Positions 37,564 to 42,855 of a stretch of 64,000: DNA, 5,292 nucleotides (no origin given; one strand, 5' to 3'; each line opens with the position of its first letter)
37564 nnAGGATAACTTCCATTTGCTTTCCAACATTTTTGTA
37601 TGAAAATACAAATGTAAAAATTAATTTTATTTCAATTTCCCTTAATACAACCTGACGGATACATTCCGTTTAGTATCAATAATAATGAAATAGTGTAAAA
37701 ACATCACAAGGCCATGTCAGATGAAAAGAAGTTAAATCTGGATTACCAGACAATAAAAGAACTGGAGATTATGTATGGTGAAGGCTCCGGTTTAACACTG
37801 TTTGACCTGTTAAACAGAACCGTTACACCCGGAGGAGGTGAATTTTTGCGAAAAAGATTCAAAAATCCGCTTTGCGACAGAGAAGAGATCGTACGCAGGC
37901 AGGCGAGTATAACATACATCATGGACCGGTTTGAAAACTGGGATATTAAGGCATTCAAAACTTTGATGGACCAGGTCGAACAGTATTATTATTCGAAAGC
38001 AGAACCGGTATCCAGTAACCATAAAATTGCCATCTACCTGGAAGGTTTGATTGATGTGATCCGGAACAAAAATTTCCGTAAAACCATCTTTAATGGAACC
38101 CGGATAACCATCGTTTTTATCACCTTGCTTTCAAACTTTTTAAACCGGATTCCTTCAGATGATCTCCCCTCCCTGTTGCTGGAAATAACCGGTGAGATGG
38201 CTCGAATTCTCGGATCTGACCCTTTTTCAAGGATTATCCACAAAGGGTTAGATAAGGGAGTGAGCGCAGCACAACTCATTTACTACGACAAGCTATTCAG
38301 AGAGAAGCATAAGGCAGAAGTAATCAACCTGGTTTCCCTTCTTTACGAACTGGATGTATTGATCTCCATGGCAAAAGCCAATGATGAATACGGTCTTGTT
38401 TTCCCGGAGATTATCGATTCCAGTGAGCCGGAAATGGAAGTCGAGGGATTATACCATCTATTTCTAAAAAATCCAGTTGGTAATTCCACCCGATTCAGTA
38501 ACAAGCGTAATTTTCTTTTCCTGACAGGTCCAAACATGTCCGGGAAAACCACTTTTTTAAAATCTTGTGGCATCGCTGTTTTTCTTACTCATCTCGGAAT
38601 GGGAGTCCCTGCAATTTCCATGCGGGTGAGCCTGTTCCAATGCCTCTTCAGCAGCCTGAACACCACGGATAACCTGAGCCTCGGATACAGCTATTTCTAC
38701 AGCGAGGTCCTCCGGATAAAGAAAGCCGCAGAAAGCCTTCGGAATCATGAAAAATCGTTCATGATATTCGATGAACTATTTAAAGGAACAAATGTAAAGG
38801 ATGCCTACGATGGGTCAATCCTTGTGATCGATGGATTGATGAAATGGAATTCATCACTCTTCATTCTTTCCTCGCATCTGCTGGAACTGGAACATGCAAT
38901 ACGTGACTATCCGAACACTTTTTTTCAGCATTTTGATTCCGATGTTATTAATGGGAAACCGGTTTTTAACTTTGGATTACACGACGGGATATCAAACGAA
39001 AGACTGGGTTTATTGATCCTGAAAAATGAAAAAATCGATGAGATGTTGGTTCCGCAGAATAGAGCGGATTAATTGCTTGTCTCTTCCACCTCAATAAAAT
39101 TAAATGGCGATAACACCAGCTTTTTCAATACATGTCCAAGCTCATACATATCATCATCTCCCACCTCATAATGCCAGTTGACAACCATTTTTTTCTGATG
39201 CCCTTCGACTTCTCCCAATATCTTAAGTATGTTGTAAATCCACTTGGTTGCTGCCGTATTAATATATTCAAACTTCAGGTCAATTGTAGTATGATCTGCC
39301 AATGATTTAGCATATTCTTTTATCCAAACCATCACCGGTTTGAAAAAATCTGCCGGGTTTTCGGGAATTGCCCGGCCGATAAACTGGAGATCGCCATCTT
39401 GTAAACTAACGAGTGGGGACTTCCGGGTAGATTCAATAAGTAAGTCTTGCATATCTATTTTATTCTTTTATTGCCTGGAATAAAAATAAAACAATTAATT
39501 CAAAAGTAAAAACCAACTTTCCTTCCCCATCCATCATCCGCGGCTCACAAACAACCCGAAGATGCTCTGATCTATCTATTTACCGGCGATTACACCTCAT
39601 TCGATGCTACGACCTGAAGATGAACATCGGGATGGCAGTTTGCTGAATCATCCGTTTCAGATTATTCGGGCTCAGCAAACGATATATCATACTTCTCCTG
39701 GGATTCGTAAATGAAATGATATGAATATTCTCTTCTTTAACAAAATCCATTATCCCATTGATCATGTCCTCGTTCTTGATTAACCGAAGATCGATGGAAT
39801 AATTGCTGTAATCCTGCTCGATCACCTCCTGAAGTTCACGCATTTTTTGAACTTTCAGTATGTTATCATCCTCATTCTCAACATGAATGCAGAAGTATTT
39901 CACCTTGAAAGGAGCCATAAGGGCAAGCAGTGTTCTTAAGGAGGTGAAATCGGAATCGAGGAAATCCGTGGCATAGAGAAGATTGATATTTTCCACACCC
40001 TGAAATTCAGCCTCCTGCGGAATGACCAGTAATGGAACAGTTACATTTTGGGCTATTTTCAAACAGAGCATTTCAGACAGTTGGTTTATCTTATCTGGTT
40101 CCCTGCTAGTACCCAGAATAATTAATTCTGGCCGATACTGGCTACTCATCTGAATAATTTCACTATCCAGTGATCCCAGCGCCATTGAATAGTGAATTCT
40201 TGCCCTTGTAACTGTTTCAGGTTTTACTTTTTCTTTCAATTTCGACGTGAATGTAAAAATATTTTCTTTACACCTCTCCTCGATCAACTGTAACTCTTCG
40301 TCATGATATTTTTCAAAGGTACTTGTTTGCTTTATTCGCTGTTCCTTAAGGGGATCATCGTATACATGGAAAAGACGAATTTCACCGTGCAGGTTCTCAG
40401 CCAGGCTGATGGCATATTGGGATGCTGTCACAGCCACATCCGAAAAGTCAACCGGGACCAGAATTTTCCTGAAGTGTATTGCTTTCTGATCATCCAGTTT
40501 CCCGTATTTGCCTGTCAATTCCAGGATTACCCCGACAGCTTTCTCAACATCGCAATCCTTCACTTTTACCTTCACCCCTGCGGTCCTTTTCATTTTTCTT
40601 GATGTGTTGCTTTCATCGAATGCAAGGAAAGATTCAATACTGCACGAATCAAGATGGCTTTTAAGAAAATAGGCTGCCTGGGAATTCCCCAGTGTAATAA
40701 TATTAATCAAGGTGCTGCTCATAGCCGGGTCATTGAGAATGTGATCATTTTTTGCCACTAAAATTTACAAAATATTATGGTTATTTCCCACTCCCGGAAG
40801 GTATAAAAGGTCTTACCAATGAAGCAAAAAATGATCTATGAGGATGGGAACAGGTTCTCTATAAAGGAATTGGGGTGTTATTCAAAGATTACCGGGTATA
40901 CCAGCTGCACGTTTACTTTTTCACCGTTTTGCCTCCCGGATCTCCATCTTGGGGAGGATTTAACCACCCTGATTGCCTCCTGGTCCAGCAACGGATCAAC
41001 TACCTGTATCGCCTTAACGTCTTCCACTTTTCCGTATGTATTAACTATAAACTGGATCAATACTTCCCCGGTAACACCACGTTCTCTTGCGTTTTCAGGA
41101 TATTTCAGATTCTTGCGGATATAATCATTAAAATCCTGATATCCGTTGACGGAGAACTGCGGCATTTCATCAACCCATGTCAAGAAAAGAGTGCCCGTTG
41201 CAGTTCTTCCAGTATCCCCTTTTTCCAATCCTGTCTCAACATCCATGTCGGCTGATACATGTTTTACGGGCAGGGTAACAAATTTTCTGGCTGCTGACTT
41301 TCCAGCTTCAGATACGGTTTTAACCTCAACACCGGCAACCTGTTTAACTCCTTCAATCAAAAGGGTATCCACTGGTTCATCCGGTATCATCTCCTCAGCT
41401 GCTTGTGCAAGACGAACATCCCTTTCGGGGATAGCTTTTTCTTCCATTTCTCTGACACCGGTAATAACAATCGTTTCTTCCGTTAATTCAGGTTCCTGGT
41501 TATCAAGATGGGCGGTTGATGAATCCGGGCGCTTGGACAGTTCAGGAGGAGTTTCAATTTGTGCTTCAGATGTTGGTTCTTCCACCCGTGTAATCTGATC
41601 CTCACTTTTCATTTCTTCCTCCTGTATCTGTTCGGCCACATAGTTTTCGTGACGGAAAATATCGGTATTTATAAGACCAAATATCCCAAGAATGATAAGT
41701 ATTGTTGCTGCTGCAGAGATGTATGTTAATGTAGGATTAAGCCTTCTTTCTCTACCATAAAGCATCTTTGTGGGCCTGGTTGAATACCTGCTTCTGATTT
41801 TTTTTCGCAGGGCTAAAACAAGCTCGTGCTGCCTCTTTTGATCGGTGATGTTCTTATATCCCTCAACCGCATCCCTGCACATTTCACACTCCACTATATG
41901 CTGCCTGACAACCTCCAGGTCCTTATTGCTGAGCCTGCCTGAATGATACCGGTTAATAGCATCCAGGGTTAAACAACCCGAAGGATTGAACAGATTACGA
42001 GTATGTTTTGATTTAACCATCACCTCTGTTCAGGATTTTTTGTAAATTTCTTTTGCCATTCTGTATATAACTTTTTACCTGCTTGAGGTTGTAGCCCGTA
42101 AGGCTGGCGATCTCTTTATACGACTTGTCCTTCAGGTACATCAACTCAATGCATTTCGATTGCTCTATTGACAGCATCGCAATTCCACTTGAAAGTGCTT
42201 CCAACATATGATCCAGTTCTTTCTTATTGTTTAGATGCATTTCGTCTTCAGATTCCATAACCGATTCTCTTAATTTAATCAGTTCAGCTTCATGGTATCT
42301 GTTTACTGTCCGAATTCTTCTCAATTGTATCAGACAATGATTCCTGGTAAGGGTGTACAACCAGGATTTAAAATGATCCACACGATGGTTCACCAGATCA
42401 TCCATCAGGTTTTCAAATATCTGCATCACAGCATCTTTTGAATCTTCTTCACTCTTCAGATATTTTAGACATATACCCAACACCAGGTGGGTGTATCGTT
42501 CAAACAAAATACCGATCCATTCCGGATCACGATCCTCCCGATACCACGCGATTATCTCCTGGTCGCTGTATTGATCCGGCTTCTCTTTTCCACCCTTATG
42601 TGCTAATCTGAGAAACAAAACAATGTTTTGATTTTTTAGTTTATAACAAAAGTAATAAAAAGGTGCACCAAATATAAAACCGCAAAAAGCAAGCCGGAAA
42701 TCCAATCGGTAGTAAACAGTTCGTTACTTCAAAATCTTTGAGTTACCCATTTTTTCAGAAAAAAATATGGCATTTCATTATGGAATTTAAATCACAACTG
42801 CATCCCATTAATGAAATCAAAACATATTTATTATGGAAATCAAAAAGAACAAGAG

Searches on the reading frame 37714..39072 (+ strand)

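Call 8: search_protein_families(library=ncbifam, proteins=[window:37714-39072:+], max_evalue=0.00001)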
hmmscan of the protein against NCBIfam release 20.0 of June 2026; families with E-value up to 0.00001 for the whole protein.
window:37714-39072:+ (452 aa): 4 families
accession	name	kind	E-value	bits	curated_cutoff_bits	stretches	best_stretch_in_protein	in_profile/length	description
NF003810.1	PRK05399.1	equivalog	5.7e-40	137.7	480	2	198-434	530-770/793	DNA mismatch repair protein MutS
TIGR01070.1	mutS1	equivalog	5.7e-33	114.3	641.7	2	201-435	525-760/840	DNA mismatch repair protein MutS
NF052383.1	ATPase_KamC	equivalog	1.5e-27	96.6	300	1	198-389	236-428/508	lysine 5,6-aminomutase reactivase ATPase KamC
TIGR01069.2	mutS2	equivalog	1.4e-19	70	400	1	198-418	259-478/790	endonuclease MutS2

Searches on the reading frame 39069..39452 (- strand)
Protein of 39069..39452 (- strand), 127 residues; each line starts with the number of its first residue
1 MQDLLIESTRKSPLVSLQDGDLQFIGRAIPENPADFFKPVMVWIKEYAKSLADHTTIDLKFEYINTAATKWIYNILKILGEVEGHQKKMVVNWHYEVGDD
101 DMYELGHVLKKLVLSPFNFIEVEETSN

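Call 8: search_protein_families(library=ncbifam, proteins=[window:39069-39452:-], max_evalue=0.00001)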
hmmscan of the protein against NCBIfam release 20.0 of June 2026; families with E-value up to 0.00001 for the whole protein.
window:39069-39452:- (127 aa): 1 family
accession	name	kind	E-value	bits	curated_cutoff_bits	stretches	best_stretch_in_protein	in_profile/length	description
NF038265.1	phos_prot_SiaC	equivalog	6.3e-18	65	150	1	2-118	1-119/122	biofilm regulation phosphoprotein SiaC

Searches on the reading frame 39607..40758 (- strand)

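Call 8: search_protein_families(library=ncbifam, proteins=[window:39607-40758:-], max_evalue=0.00001)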
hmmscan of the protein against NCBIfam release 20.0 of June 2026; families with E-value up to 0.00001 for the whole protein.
window:39607-40758:- (383 aa): 0 families

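Call 42: search_protein_families(library=pfam, proteins=[window:39607-40758:-], max_evalue=0.01)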
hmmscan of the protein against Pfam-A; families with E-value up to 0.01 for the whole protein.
window:39607-40758:- (383 aa): 1 family
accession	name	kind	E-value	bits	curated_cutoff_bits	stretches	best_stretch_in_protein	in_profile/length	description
PF00582.32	Usp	-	6.4e-17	62.9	24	1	96-247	2-141/141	Universal stress protein family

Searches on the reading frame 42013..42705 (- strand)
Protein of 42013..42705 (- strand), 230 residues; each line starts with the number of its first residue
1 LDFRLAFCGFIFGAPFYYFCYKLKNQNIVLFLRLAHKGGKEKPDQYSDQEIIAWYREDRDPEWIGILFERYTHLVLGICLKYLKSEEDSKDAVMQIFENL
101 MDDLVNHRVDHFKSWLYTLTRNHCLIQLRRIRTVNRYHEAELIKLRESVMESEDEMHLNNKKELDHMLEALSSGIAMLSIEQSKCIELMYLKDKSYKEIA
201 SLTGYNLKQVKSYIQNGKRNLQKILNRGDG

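Call 8: search_protein_families(library=ncbifam, proteins=[window:42013-42705:-], max_evalue=0.00001)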
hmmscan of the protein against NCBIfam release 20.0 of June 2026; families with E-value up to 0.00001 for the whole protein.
window:42013-42705:- (230 aa): 34 families (the best 25 are shown)
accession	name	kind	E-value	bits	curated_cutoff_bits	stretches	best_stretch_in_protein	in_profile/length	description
TIGR02985.1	Sig70_bacteroi1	subfamily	3.3e-20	72.9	126.4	1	67-224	6-161/162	RNA polymerase sigma-70 factor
TIGR02937.1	sigma70-ECF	superfamily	1.2e-19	70.6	42.9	1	67-225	6-165/165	sigma-70 family RNA polymerase sigma factor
NF009172.0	PRK12519.1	subfamily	1.5e-18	67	222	1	42-226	10-190/194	RNA polymerase sigma factor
NF009166.1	PRK12513.1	equivalog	2.4e-13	50.2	206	1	44-226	5-187/193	RNA polymerase sigma factor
TIGR02950.1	SigM_subfam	subfamily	2.8e-13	50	147.95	1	67-225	5-158/159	RNA polymerase sigma factor, SigM family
NF007222.0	PRK09640.1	equivalog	6.1e-13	48.7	194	1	67-212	31-169/188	RNA polymerase sigma factor SigX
NF058625.1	sigma_PG0214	equivalog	9.4e-13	48.2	130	1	75-226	17-162/170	GFO_1088 family ECF-type sigma factor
NF006930.0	PRK09415.1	subfamily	6.6e-12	45.6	198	1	55-227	9-177/179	RNA polymerase factor sigma C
NF009167.0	PRK12514.1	equivalog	6.4e-11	42.5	265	1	67-227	25-180/180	RNA polymerase sigma factor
NF004113.0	PRK05602.1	equivalog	7e-11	42.1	208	1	40-227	24-203/211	RNA polymerase sigma factor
NF009171.0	PRK12518.1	equivalog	1.4e-10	41.3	208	1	41-226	7-185/191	RNA polymerase sigma factor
NF007215.0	PRK09637.1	equivalog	2.7e-10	40.6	212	1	83-226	22-155/181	RNA polymerase sigma factor SigZ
NF007225.0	PRK09643.1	equivalog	4e-10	39.7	190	1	42-226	8-183/204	RNA polymerase sigma factor SigM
TIGR02954.1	Sig70_famx3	hypoth_equivalog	7.8e-10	38.7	188.5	1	67-227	21-169/170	RNA polymerase sigma-70 factor, TIGR02954 family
TIGR02952.1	Sig70_famx2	equivalog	9.6e-10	38.6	206.45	1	57-222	6-167/170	ECF subfamily RNA polymerase sigma factor, BldN family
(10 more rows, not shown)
